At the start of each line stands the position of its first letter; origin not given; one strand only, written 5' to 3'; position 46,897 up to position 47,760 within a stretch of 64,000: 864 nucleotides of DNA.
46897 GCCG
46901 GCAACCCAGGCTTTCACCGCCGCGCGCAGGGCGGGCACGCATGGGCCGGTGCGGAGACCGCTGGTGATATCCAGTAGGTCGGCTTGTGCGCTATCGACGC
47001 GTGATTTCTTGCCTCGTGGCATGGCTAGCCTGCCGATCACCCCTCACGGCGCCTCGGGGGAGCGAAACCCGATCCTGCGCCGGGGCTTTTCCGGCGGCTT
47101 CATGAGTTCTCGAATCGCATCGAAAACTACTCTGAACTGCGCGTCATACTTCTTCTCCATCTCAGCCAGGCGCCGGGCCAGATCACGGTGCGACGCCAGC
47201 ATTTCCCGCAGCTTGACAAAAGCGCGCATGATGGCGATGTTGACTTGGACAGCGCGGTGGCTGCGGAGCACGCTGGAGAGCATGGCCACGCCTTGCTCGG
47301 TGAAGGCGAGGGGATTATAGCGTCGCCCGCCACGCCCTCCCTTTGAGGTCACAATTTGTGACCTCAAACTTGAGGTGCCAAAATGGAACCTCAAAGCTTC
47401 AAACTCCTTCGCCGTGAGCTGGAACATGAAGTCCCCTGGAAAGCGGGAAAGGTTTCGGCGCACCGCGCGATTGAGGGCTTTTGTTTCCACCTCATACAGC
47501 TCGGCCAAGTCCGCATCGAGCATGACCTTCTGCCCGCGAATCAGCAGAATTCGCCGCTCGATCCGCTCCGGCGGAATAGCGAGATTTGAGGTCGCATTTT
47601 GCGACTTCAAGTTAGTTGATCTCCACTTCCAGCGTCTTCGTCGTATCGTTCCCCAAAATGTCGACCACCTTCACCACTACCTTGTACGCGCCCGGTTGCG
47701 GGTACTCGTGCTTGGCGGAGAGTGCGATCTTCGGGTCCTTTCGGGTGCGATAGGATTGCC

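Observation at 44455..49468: Type III R-M locus with nonsense-interrupted mod and an ORF6N-domain gene wedged between mod and res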

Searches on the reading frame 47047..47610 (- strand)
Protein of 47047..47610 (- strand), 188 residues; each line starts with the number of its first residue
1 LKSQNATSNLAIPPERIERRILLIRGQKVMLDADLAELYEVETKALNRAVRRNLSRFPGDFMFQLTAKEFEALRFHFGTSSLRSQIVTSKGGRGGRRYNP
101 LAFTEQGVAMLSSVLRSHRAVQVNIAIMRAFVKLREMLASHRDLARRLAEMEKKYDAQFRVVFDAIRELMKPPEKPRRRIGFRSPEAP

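Call 5: search_protein_families(library=pfam, proteins=[window:47047-47610:-], max_evalue=0.01)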
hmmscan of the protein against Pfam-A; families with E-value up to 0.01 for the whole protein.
window:47047-47610:- (188 aa): 2 families
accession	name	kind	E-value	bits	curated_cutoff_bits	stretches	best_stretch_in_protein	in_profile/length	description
PF10543.14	ORF6N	-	2e-33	115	27.8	1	20-114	2-86/86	ORF6N domain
PF09669.15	Phage_pRha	-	0.0017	19.3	29.9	1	34-135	5-90/91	Phage regulatory protein Rha (Phage_pRha)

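Call 6: search_protein_families(library=ncbifam, proteins=[window:47047-47610:-], max_evalue=0.01)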
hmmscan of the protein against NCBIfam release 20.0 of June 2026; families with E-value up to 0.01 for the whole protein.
window:47047-47610:- (188 aa): 0 families

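Call 14: search_protein_families(library=padloc, proteins=[window:47047-47610:-], max_evalue=0.001)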
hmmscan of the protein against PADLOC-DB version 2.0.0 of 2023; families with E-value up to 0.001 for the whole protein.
window:47047-47610:- (188 aa): 3 families
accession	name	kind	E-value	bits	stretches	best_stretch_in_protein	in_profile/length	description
PDLC04869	PDC-S05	-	1.5e-57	193.1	1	7-171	7-165/306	-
PDLC04856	PDC-S05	-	7.1e-54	180.2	1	10-180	5-173/177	-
PDLC04849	PDC-S05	-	1.3e-37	127.3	1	14-155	7-138/183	-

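Call 17: search_solved_structures(query=window:47047-47610:-, max_evalue=1)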
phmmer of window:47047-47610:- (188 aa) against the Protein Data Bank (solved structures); distinct sequences matched with E-value up to 1: 2.
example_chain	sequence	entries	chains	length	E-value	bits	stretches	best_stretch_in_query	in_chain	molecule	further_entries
3f85_A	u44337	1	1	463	1.3e-05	28.5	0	43-132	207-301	homo trimeric fusion of CFA/I fimbrial subunits B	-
3f84_A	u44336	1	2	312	0.0022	21.3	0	43-139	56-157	CFA/I fimbrial subunit B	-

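Call 36: find_homologous_proteins(query=window:47047-47610:-, max_evalue=0.00001)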
Query window:47047-47610:- (188 aa): 8000 proteins with E <= 0.00001 among 8000 candidates; the best 120 are listed.
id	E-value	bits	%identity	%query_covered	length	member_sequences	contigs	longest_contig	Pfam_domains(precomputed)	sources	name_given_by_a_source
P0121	2.8e-114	397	100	100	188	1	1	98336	PF10543.15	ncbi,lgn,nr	ncbi:MAG TPA: ORF6N domain-containing protein [Terriglobia bacterium]|nr:ORF6N domain-containing pro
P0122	1.3e-98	346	89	99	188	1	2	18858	PF10543.15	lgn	-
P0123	6.5e-95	334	86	99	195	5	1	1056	PF10543.15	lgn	-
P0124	2.5e-94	332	84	100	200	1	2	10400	PF10543.15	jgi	jgi:hypothetical protein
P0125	7.0e-94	330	85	99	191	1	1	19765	PF10543.15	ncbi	-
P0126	1.4e-93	329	89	97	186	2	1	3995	PF10543.15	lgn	-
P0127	8.5e-93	327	84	99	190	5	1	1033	PF10543.15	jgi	jgi:hypothetical protein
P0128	8.6e-93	327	83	99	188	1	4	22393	PF10543.15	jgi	jgi:hypothetical protein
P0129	1.8e-92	326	84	98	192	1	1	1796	PF10543.15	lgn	-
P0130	2.0e-92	326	86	100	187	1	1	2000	PF10543.15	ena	-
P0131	2.7e-92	325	83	100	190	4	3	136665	PF10543.15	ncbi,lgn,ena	-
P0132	3.0e-92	325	85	100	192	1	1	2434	PF10543.15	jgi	jgi:hypothetical protein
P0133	3.3e-92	325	83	100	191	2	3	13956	PF10543.15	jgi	-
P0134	4.2e-92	325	85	99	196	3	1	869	PF10543.15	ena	-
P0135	2.0e-91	322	84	98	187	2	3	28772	PF10543.15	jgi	jgi:hypothetical protein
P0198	4.3e-77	276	75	98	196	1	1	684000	PF10543.15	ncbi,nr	ncbi:ORF6N domain-containing protein [Acidobacteria bacterium AB60]|nr:ORF6N domain-containing prote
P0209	1.2e-76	274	74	99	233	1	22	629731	PF10543.15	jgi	jgi:hypothetical protein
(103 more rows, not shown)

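Call 37: find_encoding_contigs(protein=P0121, flank=6000, max_places=10)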
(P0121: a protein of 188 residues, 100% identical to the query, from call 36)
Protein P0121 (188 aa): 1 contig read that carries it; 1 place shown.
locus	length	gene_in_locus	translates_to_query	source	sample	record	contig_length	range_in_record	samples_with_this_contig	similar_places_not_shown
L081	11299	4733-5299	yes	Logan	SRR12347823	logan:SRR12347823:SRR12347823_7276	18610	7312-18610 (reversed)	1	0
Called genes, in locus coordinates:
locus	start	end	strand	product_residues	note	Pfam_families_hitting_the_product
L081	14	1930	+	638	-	PF13401:AAA_22 (faint), PF17871:AAA_lid_9, PF00004:AAA (weak), PF07724:AAA_2, PF07728:AAA_5, PF10431:ClpB_D2-small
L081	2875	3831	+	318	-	PF01555:N6_N4_Mtase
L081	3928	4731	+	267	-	-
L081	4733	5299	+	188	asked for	PF10543:ORF6N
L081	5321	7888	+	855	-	PF04851:ResIII, PF19778:RE_endonuc (weak)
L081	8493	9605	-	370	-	PF25917:BSH_RND, PF25984:BSH_YknX (faint), PF25881:HH_YBHG (faint), PF25954:Beta-barrel_RND_2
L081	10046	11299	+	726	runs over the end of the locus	PF14041:Lipoprotein_21 (faint), PF17957:Big_7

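Call 39: find_encoding_contigs(protein=P0122, flank=6000, max_places=3)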
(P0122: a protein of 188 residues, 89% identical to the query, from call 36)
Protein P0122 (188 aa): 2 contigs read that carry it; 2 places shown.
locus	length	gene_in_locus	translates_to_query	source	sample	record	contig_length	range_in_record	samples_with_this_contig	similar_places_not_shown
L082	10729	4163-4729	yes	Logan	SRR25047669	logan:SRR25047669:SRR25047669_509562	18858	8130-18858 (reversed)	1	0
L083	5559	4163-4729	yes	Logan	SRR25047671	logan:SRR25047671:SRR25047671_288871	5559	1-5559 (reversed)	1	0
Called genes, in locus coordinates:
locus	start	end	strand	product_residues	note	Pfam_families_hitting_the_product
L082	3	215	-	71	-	?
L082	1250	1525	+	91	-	-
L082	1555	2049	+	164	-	-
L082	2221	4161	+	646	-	PF01555:N6_N4_Mtase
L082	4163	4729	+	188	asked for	PF10543:ORF6N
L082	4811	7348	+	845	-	PF04851:ResIII, PF00270:DEAD (faint), PF19778:RE_endonuc (weak)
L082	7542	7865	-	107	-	-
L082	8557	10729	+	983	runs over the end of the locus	PF18961:DUF5703_N (faint), PF13385:Laminin_G_3 (faint), PF22124:Glyco_hydro_95_cat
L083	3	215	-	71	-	?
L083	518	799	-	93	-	-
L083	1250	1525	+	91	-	-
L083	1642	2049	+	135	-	-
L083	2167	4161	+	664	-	PF01555:N6_N4_Mtase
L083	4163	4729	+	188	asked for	PF10543:ORF6N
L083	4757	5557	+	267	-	?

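Call 40: find_encoding_contigs(protein=P0131, flank=6000, max_places=3)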
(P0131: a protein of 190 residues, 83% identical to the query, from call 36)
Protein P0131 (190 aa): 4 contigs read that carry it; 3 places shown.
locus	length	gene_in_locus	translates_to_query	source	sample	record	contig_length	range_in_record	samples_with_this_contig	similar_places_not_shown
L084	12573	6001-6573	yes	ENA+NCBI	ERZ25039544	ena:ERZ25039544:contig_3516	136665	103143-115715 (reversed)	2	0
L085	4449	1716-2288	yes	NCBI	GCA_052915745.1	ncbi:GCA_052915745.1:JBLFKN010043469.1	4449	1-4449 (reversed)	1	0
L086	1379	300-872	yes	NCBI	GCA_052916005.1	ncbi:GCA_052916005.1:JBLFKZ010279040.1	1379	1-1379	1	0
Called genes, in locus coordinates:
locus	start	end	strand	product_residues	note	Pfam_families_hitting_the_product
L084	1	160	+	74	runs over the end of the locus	-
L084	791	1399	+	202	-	-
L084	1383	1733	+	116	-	-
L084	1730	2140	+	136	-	PF10150:RNase_E_G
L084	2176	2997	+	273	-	PF10150:RNase_E_G, PF20833:RNase_E_G_Thio (weak)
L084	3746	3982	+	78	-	PF09720:Unstab_antitox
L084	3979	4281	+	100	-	PF05016:ParE_toxin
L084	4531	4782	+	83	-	-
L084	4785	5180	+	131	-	PF01844:HNH, PF14279:HNH_5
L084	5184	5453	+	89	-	-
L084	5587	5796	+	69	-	PF04014:MazE_antitoxin (weak)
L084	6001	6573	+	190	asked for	PF10543:ORF6N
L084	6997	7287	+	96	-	PF03683:UPF0175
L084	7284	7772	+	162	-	PF11848:DUF3368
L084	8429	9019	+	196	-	-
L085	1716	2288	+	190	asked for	PF10543:ORF6N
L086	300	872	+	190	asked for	PF10543:ORF6N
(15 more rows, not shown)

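Call 41: find_encoding_contigs(protein=P0198, flank=6000, max_places=3)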
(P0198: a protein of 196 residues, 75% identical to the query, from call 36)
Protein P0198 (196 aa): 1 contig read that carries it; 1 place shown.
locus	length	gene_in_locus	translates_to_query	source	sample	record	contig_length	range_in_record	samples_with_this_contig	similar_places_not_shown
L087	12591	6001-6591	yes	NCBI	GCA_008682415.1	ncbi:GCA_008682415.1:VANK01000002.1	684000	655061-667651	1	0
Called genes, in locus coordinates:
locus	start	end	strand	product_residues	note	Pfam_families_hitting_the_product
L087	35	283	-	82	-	-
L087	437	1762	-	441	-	PF07690:MFS_1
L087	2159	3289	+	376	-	PF00210:Ferritin (weak), PF01988:VIT1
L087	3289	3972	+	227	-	PF01694:Rhomboid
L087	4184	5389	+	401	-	PF00155:Aminotran_1_2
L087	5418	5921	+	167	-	-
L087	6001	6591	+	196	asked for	PF10543:ORF6N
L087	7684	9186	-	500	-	PF00083:Sugar_tr, PF06609:TRI12 (weak), PF07690:MFS_1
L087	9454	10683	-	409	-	PF00083:Sugar_tr, PF07690:MFS_1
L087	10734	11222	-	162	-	PF14081:DUF4262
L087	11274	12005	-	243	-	PF09335:VTT_dom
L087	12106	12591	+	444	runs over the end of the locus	PF05977:MFS_3, PF07690:MFS_1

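Call 42: find_encoding_contigs(protein=P0209, flank=6000, max_places=6)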
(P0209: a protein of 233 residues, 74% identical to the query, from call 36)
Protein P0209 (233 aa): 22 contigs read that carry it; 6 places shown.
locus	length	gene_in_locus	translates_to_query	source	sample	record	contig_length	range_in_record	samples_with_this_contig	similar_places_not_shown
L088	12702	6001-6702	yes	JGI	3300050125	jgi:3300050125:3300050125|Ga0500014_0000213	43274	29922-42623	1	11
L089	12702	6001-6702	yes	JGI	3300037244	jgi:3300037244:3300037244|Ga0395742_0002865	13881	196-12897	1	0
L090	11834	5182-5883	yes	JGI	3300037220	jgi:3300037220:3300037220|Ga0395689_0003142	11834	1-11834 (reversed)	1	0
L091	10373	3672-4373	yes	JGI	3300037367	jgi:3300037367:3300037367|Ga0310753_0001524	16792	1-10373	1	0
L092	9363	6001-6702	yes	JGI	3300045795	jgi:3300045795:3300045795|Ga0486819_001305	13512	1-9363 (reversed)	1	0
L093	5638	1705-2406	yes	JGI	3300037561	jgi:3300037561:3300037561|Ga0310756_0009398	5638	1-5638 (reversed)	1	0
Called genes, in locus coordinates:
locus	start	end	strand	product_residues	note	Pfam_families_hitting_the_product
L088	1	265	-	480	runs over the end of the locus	PF01494:FAD_binding_3 (faint), PF03486:HI0933_like (faint), PF07992:Pyr_redox_2 (faint), PF12831:FAD_oxidored (faint), PF13450:NAD_binding_8, PF01593:Amino_oxidase, PF01266:DAO (weak)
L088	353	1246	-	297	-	-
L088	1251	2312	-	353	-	PF01408:GFO_IDH_MocA, PF22725:GFO_IDH_MocA_C3, PF02894:GFO_IDH_MocA_C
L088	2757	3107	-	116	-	PF01934:HepT-like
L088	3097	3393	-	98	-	PF18765:Polbeta, PF01909:NTP_transf_2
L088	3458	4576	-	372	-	PF00483:NTP_transferase, PF12804:NTP_transf_3, PF22640:ManC_GMP_beta-helix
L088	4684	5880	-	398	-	PF00155:Aminotran_1_2, PF01041:DegT_DnrJ_EryC1, PF01212:Beta_elim_lyase (weak), PF00266:Aminotran_5 (weak), PF01053:Cys_Met_Meta_PP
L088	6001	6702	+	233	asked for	PF10543:ORF6N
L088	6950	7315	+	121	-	PF03551:PadR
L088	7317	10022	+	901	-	PF12704:MacB_PCD, PF02687:FtsX, PF12704:MacB_PCD, PF02687:FtsX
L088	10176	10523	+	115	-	PF03551:PadR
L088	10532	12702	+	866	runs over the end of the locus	PF12704:MacB_PCD, PF02687:FtsX, PF12704:MacB_PCD, PF02687:FtsX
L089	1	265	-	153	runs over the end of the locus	?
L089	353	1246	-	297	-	-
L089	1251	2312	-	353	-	PF01408:GFO_IDH_MocA, PF22725:GFO_IDH_MocA_C3, PF02894:GFO_IDH_MocA_C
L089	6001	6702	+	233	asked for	PF10543:ORF6N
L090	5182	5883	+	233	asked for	PF10543:ORF6N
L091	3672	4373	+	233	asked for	PF10543:ORF6N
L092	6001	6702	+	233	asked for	PF10543:ORF6N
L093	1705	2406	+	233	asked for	PF10543:ORF6N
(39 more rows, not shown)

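Call 55: predict_structure(alignment_id=A3)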
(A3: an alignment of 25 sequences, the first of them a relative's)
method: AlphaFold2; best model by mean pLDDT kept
length: 188 residues; sequences in the alignment: 25
mean_pLDDT: 66.0   pTM: 0.57
mean pLDDT of the five models: 66.0, 65.4, 41.5, 40.7, 38.4
residues with pLDDT >= 90: 6; 70-90: 87; 50-70: 52; < 50: 43
segments of 3 or more residues with pLDDT < 50: 1-10, 78-95, 175-188
pLDDT, mean of each block of 10 residues (from residue 1): 36 69 83 85 86 85 86 59 42 56 86 76 75 65 56 56 61 48 39
secondary structure, 60 per line:
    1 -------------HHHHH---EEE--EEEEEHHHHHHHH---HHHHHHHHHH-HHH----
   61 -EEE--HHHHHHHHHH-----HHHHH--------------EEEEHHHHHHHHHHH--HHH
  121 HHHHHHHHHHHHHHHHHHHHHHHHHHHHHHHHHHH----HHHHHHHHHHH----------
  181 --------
elements in order: H14-18 E22-24 E27-31 H32-39 H43-52 E62-64 H67-76 H82-86 E101-104 H105-115 H118-155 H160-170

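Call 57: fold_search(model_id=the predicted structure, library=pdb)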
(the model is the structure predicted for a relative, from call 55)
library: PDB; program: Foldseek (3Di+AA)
matches with E <= 10: 116; with E <= 0.001: 0
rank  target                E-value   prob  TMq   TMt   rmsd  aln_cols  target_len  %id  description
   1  7kjl                  1.8e-01  0.35  0.21  0.27  11.5       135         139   16  Crystal structure of the MarR family transcriptional regulator from Variovorax paradoxus bound to Salicylic acid (released 2021-12-01)
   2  7kfq                  2.5e-01  0.28  0.21  0.27  11.7       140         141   15  Crystal structure of the MarR family transcriptional regulator from Variovorax paradoxus bound to 1H-Indole-3-Carboxylic (released 2021-11-10)
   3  7kfs                  4.2e-01  0.23  0.22  0.28  11.0       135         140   16  Crystal structure of the MarR family transcriptional regulator from Variovorax paradoxus bound to Benzoic Acid (released 2021-11-10)
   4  7krh                  5.3e-01  0.20  0.21  0.27  11.9       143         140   13  Crystal structure of the MarR family transcriptional regulator from Variovorax paradoxus with S28A and R46A mutations (released 2021-12-01)
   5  8yli_B                7.5e-01  0.18  0.21  0.23  11.4       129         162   15  Crystal structure of Pectobacterium atrosepticum PecS in complex with operator DNA (released 2024-11-13)
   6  7dvr                  1.6e+00  0.11  0.21  0.26  12.2       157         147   13  Crystal structure of heme sensor protein PefR from Streptococcus agalactiae in complex with heme (released 2021-09-29)
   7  5x80_A                1.6e+00  0.09  0.19  0.24  10.7       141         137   19  CRYSTAL STRUCTURE OF MYCOBACTERIUM TUBERCULOSIS MARR FAMILY PROTEIN RV2887 COMPLEX WITH SALICYLIC ACID (released 2017-08-09)
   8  7yk3_B                1.6e+00  0.06  0.17  0.17  11.6       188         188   15  Crystal structure of DarTG toxin-antitoxin complex from Mycobacterium tuberculosis (released 2023-05-31)
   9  1r22_B                1.7e+00  0.13  0.20  0.34   9.6       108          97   12  Crystal structure of the cyanobacterial metallothionein repressor SmtB (C14S/C61S/C121S mutant) in the Zn2alpha5-form (released 2004-05-18)
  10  7kk0                  1.7e+00  0.11  0.21  0.27  10.8       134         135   14  Crystal structure of the MarR family transcriptional regulator from Variovorax paradoxus bound to Catechol (released 2021-12-01)
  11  8ylh_A                1.9e+00  0.08  0.22  0.25   9.3       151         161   16  Crystal structure of Pectobacterium atrosepticum PecS (released 2024-11-13)
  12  7y8r_M                2.1e+00  0.21  0.27  0.16   6.6        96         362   12  The nucleosome-bound human PBAF complex (released 2022-12-07)
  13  7kfo                  2.3e+00  0.09  0.21  0.28  10.8       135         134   13  Crystal structure of the MarR family transcriptional regulator from Variovorax paradoxus bound to Indole 3 acetic acid (released 2021-11-10)
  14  3fm5_B                2.5e+00  0.09  0.23  0.28   9.9       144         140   14  X-ray crystal structure of transcriptional regulator (MarR family) from Rhodococcus sp. RHA1 (released 2009-02-03)
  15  8zde_C                2.5e+00  0.05  0.19  0.24  11.5       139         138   11  Crystal structure of HsmR with DNA bound (released 2025-11-05)
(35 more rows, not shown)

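Call 60: search_dna_similar(query=window:47047-47610:-, collection=phages, mode=protein, max_rows=15)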
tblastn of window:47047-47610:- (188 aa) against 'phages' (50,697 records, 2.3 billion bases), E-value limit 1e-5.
Records with a match: 5; places in all: 7; records where one place covers at least 80% of the query: 3.
Best place of each record, by identity: <60% 5.
By first word of the organism name: Bacteriophage 5.
By host as written in the record: - 5.
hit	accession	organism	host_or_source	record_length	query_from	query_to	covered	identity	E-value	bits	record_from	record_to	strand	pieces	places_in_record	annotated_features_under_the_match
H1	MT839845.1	Bacteriophage sp.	human fecal samples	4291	26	182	84%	47.5%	2e-38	144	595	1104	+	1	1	record has no annotation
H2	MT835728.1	Bacteriophage sp.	human fecal samples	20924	26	186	86%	45.9%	1e-35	137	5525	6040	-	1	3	record has no annotation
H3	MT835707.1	Bacteriophage sp.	human fecal samples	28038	26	185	85%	42.6%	2e-29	119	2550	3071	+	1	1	record has no annotation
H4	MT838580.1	Bacteriophage sp.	human fecal samples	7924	50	144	51%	38.9%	2e-11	67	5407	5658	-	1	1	record has no annotation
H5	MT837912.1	Bacteriophage sp.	human fecal samples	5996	97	152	30%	53.6%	3e-9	61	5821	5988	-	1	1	record has no annotation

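Call 61: search_dna_similar(query=window:47047-47610:-, collection=plasmids, mode=protein, max_rows=25)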
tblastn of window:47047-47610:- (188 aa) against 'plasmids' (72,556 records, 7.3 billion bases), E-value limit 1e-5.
Records with a match: 28; places in all: 35; records where one place covers at least 80% of the query: 8.
Best place of each record, by identity: <60% 28.
By first word of the organism name: Bacteroides 10; Legionella 7; Segatella 3; Parabacteroides 2; Sulfuricurvum 2; Alistipes 1; Haliovirga 1; Butyrivibrio 1; Treponema 1.
By predicted mobility (MOB-suite, as given by PLSDB): non-mobilizable 17; conjugative 6; mobilizable 5.
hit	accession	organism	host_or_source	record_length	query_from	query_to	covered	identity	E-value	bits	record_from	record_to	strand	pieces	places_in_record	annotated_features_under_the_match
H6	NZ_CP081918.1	Bacteroides ovatus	Homo sapiens,blood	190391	26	184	85%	54.8%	1e-49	178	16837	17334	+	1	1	ORF6N domain-containing protein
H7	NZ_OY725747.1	Parabacteroides distasonis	-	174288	26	182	84%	48.4%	2e-35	137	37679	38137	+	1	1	ORF6N domain-containing protein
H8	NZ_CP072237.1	Bacteroides uniformis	Homo sapiens,cultured bacterial ...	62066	26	186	86%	46.5%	1e-36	141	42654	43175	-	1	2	ORF6N domain-containing protein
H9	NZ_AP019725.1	Bacteroides uniformis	Homo sapiens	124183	26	186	86%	46.5%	1e-36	141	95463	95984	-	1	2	ORF6N domain-containing protein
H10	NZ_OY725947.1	Bacteroides finegoldii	-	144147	26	185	85%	46.2%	8e-33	130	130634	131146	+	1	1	ORF6N domain-containing protein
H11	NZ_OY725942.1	Bacteroides finegoldii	-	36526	26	184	85%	44.4%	4e-33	131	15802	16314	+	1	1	ORF6N domain-containing protein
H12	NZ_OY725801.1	Parabacteroides distasonis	-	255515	26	144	63%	58.0%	1e-34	135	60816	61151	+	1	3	ORF6N domain-containing protein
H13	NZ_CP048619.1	Legionella pneumophila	-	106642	28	182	82%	44.5%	2e-31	126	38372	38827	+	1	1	ORF6N domain-containing protein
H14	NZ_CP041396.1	Bacteroides ovatus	Homo sapiens,cell culture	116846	26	183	84%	41.2%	5e-26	110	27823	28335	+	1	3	ORF6N domain-containing protein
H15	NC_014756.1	Sulfuricurvum kujiense DSM 16994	drain water from underground crude oil ...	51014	28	148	64%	52.9%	2e-29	120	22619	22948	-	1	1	ORF6N domain-containing protein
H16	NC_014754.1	Sulfuricurvum kujiense DSM 16994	drain water from underground crude oil ...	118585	28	148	64%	52.9%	2e-29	120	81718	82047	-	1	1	ORF6N domain-containing protein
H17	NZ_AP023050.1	Alistipes indistinctus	Homo sapiens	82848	26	140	61%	54.8%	4e-26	111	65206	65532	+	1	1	ORF6N domain-containing protein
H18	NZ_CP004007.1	Legionella oakridgensis ATCC 33761 = DSM 21215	-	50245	26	166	75%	43.9%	8e-25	107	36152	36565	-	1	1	ORF6N domain-containing protein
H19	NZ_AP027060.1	Haliovirga abyssi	-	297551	27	167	75%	42.4%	7e-28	116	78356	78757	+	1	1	ORF6N domain-containing protein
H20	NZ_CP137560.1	Segatella hominis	Homo sapiens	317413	26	152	68%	47.0%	4e-23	102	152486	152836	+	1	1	ORF6N domain-containing protein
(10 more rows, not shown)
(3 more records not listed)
